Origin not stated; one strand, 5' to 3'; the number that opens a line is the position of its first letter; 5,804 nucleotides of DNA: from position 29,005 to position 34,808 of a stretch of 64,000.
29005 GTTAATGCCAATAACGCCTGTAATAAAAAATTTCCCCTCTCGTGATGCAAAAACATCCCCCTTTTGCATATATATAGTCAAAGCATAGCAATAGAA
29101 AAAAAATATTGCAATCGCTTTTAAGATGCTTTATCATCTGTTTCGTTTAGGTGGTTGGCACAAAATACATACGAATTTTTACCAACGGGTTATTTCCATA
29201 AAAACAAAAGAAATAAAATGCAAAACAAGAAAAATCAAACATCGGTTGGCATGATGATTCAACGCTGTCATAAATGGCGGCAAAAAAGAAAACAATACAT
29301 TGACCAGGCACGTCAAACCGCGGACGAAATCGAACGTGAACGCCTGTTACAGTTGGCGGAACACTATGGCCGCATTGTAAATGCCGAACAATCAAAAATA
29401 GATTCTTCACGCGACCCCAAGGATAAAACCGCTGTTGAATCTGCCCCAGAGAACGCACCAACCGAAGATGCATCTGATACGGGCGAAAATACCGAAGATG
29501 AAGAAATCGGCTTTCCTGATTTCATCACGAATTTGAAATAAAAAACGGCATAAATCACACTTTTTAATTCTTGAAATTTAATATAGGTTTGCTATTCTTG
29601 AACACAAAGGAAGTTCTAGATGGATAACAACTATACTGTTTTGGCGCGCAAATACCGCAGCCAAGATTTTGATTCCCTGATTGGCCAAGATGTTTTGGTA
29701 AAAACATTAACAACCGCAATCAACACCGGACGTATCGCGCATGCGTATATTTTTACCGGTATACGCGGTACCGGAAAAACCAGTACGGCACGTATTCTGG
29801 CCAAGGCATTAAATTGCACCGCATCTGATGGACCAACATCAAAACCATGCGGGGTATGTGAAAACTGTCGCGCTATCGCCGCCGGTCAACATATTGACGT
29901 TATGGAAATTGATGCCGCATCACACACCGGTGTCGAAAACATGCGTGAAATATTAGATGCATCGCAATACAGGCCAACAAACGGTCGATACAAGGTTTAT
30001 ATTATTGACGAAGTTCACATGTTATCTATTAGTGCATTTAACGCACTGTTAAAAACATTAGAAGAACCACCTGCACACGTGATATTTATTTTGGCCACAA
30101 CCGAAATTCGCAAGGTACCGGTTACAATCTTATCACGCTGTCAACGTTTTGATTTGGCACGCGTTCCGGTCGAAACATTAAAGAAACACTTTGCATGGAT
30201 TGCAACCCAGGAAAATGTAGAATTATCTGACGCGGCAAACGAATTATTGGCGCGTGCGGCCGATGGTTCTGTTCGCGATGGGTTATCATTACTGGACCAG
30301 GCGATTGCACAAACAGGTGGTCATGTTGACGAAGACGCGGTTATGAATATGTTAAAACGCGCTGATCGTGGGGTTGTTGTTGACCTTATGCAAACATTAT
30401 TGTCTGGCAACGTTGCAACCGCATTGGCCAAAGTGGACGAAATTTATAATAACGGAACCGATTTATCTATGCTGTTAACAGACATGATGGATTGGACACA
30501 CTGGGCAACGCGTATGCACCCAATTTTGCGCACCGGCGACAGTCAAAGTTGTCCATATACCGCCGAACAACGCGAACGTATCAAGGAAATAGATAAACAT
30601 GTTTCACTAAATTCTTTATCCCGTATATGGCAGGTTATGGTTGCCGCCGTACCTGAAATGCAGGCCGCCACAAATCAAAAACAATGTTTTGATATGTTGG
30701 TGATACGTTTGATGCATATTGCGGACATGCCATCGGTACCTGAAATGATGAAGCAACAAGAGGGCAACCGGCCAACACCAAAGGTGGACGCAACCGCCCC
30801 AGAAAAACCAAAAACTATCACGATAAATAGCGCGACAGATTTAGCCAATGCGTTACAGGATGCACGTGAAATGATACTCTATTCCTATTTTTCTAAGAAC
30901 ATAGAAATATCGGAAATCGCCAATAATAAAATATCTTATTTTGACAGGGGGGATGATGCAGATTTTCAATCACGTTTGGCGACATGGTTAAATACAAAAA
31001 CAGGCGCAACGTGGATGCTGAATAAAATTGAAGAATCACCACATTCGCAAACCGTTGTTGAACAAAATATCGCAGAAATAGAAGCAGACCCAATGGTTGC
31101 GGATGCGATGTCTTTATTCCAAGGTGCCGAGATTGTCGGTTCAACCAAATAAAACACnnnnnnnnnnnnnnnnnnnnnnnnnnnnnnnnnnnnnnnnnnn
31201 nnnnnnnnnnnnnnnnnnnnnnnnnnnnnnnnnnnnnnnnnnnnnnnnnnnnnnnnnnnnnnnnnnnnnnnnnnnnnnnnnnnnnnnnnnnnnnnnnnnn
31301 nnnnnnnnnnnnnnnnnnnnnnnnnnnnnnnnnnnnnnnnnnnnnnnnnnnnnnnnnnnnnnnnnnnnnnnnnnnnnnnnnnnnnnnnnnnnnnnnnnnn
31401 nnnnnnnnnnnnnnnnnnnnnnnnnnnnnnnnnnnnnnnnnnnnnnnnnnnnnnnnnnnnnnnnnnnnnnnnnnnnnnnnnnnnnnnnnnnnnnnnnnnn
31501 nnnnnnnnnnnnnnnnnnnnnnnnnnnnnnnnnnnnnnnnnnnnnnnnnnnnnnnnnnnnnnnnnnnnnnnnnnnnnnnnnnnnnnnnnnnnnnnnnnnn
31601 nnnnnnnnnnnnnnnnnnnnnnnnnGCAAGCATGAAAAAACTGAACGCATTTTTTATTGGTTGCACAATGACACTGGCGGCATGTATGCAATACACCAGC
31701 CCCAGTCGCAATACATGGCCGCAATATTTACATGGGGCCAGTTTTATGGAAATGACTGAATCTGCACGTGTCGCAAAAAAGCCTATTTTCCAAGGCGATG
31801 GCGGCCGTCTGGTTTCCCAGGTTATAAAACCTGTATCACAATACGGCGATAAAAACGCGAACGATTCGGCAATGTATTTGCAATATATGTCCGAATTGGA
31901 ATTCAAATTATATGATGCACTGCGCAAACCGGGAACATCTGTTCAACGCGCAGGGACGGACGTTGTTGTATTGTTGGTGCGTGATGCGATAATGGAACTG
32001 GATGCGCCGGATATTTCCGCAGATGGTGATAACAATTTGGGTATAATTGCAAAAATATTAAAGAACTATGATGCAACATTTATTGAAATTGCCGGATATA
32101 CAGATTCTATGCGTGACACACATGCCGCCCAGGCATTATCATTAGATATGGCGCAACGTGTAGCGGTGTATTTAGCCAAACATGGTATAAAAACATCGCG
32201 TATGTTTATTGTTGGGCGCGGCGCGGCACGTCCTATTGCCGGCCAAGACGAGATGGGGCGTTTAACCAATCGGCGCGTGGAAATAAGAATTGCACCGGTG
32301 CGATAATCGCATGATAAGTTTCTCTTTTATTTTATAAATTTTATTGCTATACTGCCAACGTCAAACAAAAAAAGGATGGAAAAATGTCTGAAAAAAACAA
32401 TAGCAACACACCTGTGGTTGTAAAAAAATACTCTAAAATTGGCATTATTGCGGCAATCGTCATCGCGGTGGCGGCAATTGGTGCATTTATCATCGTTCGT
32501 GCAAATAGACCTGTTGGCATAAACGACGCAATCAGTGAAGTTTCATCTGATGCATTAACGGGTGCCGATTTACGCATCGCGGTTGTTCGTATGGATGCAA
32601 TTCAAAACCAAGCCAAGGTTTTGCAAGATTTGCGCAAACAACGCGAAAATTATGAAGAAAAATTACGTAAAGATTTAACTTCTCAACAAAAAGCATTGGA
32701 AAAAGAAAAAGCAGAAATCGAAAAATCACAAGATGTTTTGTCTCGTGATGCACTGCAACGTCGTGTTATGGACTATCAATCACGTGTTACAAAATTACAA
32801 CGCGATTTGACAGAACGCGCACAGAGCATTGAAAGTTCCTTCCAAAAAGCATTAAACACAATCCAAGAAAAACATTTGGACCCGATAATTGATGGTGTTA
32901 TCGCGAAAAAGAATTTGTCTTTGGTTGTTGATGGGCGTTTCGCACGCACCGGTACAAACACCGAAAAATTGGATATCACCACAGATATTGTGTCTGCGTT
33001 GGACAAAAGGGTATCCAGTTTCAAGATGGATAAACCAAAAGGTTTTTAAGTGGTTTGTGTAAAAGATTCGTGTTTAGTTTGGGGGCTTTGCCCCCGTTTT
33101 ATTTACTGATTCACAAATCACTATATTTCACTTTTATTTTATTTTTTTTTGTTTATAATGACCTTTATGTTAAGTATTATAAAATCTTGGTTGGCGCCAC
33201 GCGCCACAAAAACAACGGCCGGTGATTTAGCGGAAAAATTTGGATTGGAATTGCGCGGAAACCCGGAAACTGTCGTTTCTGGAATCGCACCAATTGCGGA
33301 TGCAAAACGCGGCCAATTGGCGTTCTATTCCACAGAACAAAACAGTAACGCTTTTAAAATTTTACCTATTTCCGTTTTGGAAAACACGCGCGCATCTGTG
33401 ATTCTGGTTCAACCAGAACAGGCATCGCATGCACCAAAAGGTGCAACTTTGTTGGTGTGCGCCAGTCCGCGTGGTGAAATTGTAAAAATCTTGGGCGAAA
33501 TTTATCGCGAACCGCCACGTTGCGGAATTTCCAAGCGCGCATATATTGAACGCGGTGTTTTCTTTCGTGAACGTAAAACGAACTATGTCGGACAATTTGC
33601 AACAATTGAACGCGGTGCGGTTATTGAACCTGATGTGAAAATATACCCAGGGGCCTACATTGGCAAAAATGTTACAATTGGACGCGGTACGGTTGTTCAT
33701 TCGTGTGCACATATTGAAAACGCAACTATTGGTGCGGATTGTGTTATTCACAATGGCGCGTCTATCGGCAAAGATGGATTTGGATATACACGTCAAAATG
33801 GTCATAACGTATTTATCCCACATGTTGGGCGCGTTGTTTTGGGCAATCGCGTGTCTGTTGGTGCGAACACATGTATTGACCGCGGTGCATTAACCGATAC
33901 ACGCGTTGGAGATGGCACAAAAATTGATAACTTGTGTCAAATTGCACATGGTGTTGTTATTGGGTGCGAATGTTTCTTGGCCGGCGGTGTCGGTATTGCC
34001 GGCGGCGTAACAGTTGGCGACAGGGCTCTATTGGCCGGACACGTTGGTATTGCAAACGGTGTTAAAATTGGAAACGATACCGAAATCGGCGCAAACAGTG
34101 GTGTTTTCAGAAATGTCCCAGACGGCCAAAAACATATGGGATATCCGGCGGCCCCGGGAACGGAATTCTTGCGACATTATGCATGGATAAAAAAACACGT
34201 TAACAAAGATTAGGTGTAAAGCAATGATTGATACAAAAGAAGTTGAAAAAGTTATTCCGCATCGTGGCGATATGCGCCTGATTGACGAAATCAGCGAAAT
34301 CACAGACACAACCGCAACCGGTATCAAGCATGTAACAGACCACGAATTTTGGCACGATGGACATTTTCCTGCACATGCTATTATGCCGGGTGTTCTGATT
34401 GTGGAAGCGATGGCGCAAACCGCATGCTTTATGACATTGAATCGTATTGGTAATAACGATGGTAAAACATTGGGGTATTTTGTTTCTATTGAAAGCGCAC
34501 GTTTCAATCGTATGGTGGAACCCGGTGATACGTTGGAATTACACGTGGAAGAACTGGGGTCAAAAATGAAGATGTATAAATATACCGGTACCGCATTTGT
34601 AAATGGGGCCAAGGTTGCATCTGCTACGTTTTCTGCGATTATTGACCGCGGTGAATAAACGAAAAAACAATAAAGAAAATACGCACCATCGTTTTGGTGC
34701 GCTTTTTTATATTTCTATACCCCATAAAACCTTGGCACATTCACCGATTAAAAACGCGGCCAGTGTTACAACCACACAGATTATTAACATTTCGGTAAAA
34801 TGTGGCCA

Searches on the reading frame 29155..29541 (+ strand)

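Call 3: search_protein_families(library=pfam, proteins=[window:29155-29541:+], max_evalue=1)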
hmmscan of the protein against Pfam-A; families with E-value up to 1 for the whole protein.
window:29155-29541:+ (128 aa): 3 families
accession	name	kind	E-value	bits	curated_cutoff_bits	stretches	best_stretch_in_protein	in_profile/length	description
PF13763.11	DUF4167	-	0.0014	19.2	25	1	44-80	41-77/78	Domain of unknown function (DUF4167)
PF06012.17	DUF908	-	0.022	14.6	34.7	1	35-97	55-115/358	Domain of Unknown Function (DUF908)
PF01080.22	Presenilin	-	0.71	9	34.3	1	16-124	230-340/408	Presenilin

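Call 4: search_protein_families(library=ncbifam, proteins=[window:29155-29541:+], max_evalue=1)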
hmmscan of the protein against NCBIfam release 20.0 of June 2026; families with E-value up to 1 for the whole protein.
window:29155-29541:+ (128 aa): 1 family
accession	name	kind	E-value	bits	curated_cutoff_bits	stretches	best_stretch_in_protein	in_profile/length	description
TIGR02318.1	phosphono_phnM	equivalog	0.17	10.7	390.55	1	13-70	171-228/376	phosphonate metabolism protein PhnM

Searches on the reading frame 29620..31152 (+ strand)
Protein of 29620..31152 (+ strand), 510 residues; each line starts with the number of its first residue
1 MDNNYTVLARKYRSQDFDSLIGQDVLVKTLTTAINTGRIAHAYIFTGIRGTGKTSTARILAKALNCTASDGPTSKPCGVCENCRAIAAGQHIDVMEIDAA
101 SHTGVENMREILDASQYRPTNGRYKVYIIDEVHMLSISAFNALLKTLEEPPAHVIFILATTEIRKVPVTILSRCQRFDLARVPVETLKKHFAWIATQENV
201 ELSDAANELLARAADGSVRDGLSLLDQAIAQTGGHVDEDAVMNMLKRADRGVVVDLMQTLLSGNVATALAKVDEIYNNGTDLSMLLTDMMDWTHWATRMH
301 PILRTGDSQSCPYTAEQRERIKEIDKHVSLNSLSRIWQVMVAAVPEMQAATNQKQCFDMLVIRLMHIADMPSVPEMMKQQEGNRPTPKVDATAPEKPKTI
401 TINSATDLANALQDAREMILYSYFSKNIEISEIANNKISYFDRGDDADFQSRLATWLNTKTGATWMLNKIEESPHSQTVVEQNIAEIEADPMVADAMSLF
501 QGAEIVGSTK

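Call 103: search_protein_families(library=pfam, proteins=[window:29620-31152:+], max_evalue=0.00001)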
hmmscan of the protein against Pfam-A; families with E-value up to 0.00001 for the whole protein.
window:29620-31152:+ (510 aa): 8 families
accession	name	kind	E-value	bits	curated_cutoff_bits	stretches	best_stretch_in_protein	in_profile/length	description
PF13177.12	DNA_pol3_delta2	-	2.2e-44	151.7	27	1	23-181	2-159/161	DNA polymerase III, delta subunit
PF12169.13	DNA_pol3_gamma3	-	3.5e-32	111.6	24.4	1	236-379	1-142/143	DNA polymerase III subunits gamma and tau domain III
PF22608.2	DNAX_ATPase_lid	-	4e-17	62.2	27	1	188-234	3-49/49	DNA polymerase III clamp loader subunit, ATPase lid domain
PF00004.35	AAA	-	2.8e-12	47.6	21.2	1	44-176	2-125/131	ATPase family associated with various cellular activities (AAA)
PF12362.13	DUF3646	-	3.4e-10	40.6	30.2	1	403-506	2-112/114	DNA polymerase III gamma and tau subunits C terminal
PF13401.12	AAA_22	-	2.7e-08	34.6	27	1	43-164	8-127/130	AAA domain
PF13604.12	AAA_30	-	5.1e-06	26.8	27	0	43-157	21-122/191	AAA domain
PF13245.12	AAA_19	-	7.5e-06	26.6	25.1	0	33-157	4-123/134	AAA domain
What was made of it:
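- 29620..31152 (+): dnaX (DNA polymerase III tau/gamma). It is the first large gene of the apparent dnaX-pilin-ompA-skp transcription unit. Pfam (call 103).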

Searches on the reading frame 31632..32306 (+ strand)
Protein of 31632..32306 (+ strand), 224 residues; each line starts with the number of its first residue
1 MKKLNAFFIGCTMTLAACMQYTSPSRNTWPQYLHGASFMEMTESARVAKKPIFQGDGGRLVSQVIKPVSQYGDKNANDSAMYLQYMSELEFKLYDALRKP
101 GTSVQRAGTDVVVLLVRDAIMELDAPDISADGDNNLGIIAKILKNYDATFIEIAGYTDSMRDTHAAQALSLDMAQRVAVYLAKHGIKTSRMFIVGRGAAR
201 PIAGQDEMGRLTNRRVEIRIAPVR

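Call 3: search_protein_families(library=pfam, proteins=[window:31632-32306:+], max_evalue=1)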
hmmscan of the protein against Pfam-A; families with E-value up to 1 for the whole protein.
window:31632-32306:+ (224 aa): 1 family
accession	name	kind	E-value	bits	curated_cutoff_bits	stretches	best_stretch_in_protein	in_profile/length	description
PF00691.25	OmpA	-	6.5e-14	52.5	27.2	1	126-207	7-90/98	OmpA family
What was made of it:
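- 31632..32306 (+): OmpA-family peptidoglycan-binding lipoprotein (lipobox ...TLAAC). It starts 6 nt after the pilin stop and always follows the pilin gene. Pfam OmpA 52.5 bits (call 3).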

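Call 4: search_protein_families(library=ncbifam, proteins=[window:31632-32306:+], max_evalue=1)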
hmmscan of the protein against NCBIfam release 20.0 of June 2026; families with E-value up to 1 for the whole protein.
window:31632-32306:+ (224 aa): 32 families (the best 25 are shown)
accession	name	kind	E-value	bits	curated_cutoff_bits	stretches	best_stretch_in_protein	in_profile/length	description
NF053611.1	YiaD_Gzip_OmpA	equivalog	4.9e-28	98.2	175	1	82-220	67-206/206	YiaD family glycine zipper/OmpA-like lipoprotein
NF007804.1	PRK10510.1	equivalog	1.7e-21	76.6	307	1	85-223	80-219/219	OmpA family lipoprotein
NF053612.1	anchor_PA1041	equivalog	1.2e-16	61.4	250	1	109-220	122-235/236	PA1041 family peptidoglycan-binding anchor lipoprotein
NF053585.1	OMP_LP_YfiB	equivalog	1.3e-14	54.4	128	1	121-220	60-160/163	outer membrane lipoprotein YfiB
TIGR03350.1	type_VI_ompA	equivalog_domain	1.5e-13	50.8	139.8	1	95-220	8-137/137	type VI secretion system protein TssL, long form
NF045787.1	OmpABordt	equivalog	1.5e-13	50.8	200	1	111-221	79-190/194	outer membrane protein OmpA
NF053613.1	OMP_toxin_LptF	equivalog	3.9e-12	46.4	400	1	116-221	140-246/256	lipotoxin F family OmpA-related lipoprotein LptF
NF006541.1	PRK09038.1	equivalog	4.9e-12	46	283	1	79-220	103-248/253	flagellar motor protein MotD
NF038223.1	IcmN_DotK_IVB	equivalog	6.9e-12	45.3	250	1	91-219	29-158/164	type IVB secretion system protein IcmN/DotK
NF005999.0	PRK08126.1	subfamily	5.8e-10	38.5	571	1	151-221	356-431/432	hypothetical protein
NF006285.1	PRK08457.1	equivalog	7.7e-10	39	250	1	98-220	103-230/253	flagellar motor protein MotB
TIGR03789.1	pdsO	hypoth_equivalog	2.8e-09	37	152.2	1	132-219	154-242/243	sortase-associated OmpA-like protein PdsO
NF047620.1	FlgprotMotYVib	equivalog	7.5e-09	35.6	400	1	131-220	175-266/271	flagellar protein MotY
NF053607.1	CHU_0125_OmpA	equivalog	2.2e-08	33.1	620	1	115-220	529-636/639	CHU_0125 family OmpA-like outer membrane integrity protein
NF006508.0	PRK08944.1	subfamily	2.7e-08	33.4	259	1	74-221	136-288/304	MotB family protein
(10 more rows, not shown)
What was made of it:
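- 31632..32306 (+): NCBIfam hits lie below all equivalog cut-offs (call 4).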

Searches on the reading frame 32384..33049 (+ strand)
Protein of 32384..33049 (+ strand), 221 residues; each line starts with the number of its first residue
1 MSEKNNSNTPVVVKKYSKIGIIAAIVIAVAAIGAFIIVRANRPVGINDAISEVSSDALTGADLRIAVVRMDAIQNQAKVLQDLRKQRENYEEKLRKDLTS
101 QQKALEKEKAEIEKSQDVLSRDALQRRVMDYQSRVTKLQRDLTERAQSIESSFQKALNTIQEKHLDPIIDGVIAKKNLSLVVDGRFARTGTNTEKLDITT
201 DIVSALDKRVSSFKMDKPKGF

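Call 3: search_protein_families(library=pfam, proteins=[window:32384-33049:+], max_evalue=1)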
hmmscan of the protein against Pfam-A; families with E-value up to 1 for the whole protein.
window:32384-33049:+ (221 aa): 19 families
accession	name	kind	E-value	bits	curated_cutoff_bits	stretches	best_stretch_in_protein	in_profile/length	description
PF03938.19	OmpH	-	7.1e-15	55.9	32.4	1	64-206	1-141/141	Outer membrane protein (OmpH-like)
PF02601.20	Exonuc_VII_L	-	0.0028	17.6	35.9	1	73-161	139-263/315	Exonuclease VII, large subunit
PF19745.5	FUT8_N_cat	-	0.0035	16.6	27.6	1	24-183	11-168/499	Alpha-(1,6)-fucosyltransferase N- and catalytic domains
PF01813.22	ATP-synt_D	-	0.0052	17.1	25.7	1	121-170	23-72/196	ATP synthase subunit D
PF03961.19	FapA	-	0.0087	16.1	31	1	60-172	140-248/272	Flagellar Assembly Protein A beta solenoid domain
PF10186.14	ATG14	-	0.028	14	33.2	1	68-164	52-142/347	Vacuolar sorting 38 and autophagy-related subunit 14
PF01763.21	Herpes_UL6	-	0.03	13.3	27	1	71-152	371-453/562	Herpesvirus UL6 like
PF13086.12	AAA_11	-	0.034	14.4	27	1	46-152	97-188/257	AAA domain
PF06401.16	Alpha-2-MRAP_C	-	0.047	14.2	24.3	1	78-146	135-206/213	Alpha-2-macroglobulin RAP, C-terminal domain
PF04513.17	Baculo_PEP_C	-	0.061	13.8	38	1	94-160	54-118/140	Baculovirus polyhedron envelope protein, PEP, C terminus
PF19829.4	DUF6310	-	0.073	13.5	27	1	51-109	28-88/126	Family of unknown function (DUF6310)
PF25762.1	HAUS1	-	0.12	12.6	40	1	69-146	122-197/236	HAUS augmin-like complex subunit 1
PF15191.11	Synaptonemal_3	-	0.2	12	27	1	91-156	7-69/92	Synaptonemal complex central element protein 3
PF14942.11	Muted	-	0.26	11.9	26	0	81-163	49-138/146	Organelle biogenesis, Muted-like protein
PF16266.10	DUF4919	-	0.36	11.2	29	1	90-161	54-126/186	Domain of unknown function (DUF4919)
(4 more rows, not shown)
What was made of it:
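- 32384..33049 (+): Skp/OmpH periplasmic chaperone gene. It is followed at 33080-33096 by the only terminator-like hairpin on this strand. Pfam OmpH 55.9 bits (call 3).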

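Call 4: search_protein_families(library=ncbifam, proteins=[window:32384-33049:+], max_evalue=1)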
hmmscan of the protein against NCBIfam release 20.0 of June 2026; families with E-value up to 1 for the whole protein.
window:32384-33049:+ (221 aa): 18 families
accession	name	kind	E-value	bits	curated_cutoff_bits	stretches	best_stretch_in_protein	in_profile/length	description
NF045487.1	ASRP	equivalog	0.0011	17.6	300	1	75-153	146-274/593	archaea-specific SMC-related protein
NF005283.0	PRK06800.1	equivalog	0.0022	17.9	192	1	79-171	24-114/228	flagellar assembly protein H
NF033885.1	conj_TraP_IncI1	equivalog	0.0074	16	135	1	73-153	77-157/217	conjugal transfer protein TraP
NF008438.0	PRK11281.1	equivalog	0.0079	14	991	1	54-149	56-151/1113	mechanosensitive channel MscK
NF043058.1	T4SS_LegC2C7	subfamily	0.013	14.5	350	1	70-163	159-253/348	LegC2/C7 family Dot/Icm T4SS effector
TIGR02231.1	TIGR02231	subfamily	0.016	13.9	112.6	1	71-160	88-174/524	mucoidy inhibitor MuiA family protein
TIGR00754.1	bfr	equivalog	0.029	14.4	125.55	1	48-142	42-138/157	bacterioferritin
NF045780.1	TrlF_fam_ATP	equivalog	0.044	12.5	350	1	71-171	480-582/944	TrlF family AAA-like ATPase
NF046001.1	SecDF_plasm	equivalog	0.046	11.7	500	1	11-121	537-646/878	protein translocase subunit SecDF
NF042955.1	Ppl_antiphage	equivalog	0.053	11.4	1000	1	80-165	462-546/882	anti-phage protein Ppl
NF038317.1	DISARM_DrmD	equivalog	0.11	10.8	610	1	67-156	911-1004/1021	DISARM system SNF2-like helicase DrmD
NF033930.1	pneumo_PspA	exception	0.12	11.1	850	1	85-167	174-254/659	pneumococcal surface protein A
TIGR01787.1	squalene_cyclas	subfamily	0.12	11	322.7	1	86-164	170-244/622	squalene/oxidosqualene cyclases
NF038345.1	wall_hydro_RipC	exception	0.33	10.3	425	1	65-139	24-99/362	peptidoglycan hydrolase RipC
NF052504.1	sll1863_fam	domain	0.35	11.1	35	0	122-162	43-83/93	sll1863 family stress response protein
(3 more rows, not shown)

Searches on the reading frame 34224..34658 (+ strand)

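Call 103: search_protein_families(library=pfam, proteins=[window:34224-34658:+], max_evalue=0.00001)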
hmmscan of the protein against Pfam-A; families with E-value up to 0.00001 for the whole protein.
window:34224-34658:+ (144 aa): 1 family
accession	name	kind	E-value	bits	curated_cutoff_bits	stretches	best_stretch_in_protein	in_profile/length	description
PF07977.19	FabA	-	1.2e-26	93.4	23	1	11-134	1-137/138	FabA-like domain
